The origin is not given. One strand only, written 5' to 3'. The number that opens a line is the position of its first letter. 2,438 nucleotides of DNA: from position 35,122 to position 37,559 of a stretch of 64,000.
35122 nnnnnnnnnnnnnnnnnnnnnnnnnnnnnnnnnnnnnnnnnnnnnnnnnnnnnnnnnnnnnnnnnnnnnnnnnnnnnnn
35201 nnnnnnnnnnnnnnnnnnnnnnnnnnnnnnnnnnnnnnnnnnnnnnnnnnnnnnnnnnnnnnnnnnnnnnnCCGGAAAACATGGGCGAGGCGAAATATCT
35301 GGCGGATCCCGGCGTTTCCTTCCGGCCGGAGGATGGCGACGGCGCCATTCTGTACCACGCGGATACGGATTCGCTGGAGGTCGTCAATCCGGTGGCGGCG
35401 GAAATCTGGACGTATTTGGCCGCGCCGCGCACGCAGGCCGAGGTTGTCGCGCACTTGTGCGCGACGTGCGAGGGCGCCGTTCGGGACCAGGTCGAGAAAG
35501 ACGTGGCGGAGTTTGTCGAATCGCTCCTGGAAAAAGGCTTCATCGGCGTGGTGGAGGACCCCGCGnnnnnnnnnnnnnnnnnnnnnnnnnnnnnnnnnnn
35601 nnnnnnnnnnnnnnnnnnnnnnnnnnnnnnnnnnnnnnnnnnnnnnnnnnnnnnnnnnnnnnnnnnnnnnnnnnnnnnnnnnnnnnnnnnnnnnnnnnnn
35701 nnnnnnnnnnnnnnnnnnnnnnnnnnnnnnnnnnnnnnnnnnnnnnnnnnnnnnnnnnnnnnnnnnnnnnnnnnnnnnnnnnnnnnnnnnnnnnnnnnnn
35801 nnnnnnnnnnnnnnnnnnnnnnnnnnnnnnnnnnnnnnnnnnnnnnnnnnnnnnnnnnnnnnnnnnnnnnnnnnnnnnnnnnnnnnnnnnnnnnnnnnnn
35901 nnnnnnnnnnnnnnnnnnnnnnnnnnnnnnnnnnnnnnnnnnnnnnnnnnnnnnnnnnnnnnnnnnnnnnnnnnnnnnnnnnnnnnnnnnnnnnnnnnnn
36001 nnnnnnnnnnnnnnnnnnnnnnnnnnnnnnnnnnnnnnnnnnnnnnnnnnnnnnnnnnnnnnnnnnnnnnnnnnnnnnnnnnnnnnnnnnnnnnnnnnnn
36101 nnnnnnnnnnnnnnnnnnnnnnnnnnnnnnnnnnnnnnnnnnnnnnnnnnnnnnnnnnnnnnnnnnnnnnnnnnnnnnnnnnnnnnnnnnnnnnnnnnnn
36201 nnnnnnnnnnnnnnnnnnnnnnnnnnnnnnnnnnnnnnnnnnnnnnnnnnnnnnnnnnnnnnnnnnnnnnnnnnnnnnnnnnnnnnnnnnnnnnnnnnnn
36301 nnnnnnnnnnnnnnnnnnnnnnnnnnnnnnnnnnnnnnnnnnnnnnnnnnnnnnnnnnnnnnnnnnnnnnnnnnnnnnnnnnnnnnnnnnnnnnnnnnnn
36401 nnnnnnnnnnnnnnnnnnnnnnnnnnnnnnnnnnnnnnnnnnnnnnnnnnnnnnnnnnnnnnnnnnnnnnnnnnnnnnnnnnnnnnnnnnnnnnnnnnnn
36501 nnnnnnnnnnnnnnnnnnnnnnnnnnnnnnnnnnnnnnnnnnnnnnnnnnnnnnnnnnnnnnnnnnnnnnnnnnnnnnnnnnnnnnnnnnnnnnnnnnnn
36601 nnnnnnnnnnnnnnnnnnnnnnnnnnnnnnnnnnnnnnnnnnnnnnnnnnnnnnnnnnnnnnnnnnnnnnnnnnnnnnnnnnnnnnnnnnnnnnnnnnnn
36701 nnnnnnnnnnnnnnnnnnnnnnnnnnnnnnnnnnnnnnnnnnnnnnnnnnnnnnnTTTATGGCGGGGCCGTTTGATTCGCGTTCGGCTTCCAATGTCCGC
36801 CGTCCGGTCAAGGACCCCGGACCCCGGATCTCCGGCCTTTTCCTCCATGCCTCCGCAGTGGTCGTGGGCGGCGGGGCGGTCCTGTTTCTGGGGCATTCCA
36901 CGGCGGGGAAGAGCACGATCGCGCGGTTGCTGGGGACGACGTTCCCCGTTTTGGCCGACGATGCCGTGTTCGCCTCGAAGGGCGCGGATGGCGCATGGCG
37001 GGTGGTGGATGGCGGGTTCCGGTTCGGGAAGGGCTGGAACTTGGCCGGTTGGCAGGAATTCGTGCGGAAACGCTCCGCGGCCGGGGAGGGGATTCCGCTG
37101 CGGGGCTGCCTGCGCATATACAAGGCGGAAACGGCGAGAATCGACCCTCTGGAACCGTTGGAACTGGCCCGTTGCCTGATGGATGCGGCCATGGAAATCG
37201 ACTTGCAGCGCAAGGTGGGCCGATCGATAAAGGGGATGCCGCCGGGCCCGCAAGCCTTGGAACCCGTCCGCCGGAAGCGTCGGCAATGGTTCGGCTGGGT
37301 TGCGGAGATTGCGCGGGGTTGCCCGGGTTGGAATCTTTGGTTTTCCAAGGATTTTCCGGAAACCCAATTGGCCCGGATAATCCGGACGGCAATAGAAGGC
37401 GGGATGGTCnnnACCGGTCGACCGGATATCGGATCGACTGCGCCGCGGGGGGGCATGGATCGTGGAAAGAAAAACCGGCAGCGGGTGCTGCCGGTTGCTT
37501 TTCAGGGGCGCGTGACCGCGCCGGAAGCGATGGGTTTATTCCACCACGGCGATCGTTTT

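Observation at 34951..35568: Tandem double PqqD/RRE protein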

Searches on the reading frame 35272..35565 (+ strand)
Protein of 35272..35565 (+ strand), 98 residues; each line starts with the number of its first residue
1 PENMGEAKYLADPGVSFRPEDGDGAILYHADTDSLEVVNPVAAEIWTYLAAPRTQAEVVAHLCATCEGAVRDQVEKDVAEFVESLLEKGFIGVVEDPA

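Call 10: search_protein_families(library=pfam, proteins=[window:35272-35565:+], max_evalue=10)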
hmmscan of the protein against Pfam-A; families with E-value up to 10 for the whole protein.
window:35272-35565:+ (98 aa): 4 families
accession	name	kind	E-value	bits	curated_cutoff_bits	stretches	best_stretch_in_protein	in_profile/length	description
PF05402.18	PqqD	-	1.1e-12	48.5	23.4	1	26-91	3-67/67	Coenzyme PQQ synthesis protein D (PqqD)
PF20000.4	fvmX2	-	0.029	14.3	27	1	16-75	71-119/261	FtsH ternary system domain X2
PF13669.12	Glyoxalase_4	-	0.085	13.6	27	1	16-93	30-94/109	Glyoxalase/Bleomycin resistance protein/Dioxygenase superfamily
PF16007.11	DUF4777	-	0.24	12.1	34.4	1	49-91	16-57/66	Domain of unknown function (DUF4777)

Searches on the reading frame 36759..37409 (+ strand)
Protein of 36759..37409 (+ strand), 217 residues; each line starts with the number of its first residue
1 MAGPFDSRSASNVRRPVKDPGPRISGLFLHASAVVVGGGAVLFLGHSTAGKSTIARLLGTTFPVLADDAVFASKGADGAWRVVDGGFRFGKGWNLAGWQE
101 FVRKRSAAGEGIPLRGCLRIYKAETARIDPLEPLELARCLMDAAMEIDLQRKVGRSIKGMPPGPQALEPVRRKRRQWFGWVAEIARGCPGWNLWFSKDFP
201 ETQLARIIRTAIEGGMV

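Call 3: search_protein_families(library=pfam, proteins=[window:36759-37409:+], max_evalue=0.1)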
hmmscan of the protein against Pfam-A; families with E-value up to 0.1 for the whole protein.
window:36759-37409:+ (217 aa): 1 family
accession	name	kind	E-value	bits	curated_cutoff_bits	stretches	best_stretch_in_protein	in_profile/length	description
PF07475.17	Hpr_kinase_C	-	0.011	15.8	33.3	1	29-73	9-54/171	HPr Serine kinase C-terminal domain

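Call 4: search_protein_families(library=ncbifam, proteins=[window:36759-37409:+], max_evalue=0.1)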
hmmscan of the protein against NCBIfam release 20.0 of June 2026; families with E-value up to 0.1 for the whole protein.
window:36759-37409:+ (217 aa): 4 families
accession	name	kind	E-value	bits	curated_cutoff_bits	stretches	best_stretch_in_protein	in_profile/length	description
TIGR04249.1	SCM_chp_ScmC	equivalog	7.4e-06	25.5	125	1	25-147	124-240/292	SynChlorMet cassette protein ScmC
TIGR00679.1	hpr-ser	equivalog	0.0076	15.5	240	1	29-74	134-180/300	HPr(Ser) kinase/phosphatase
NF007739.0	PRK10419.1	subfamily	0.065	12.8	354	1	35-58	35-58/268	nickel ABC transporter ATP-binding protein NikE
TIGR04355.1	HprK_rel_B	hypoth_equivalog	0.068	12.3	200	1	26-78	144-197/351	HprK-related kinase B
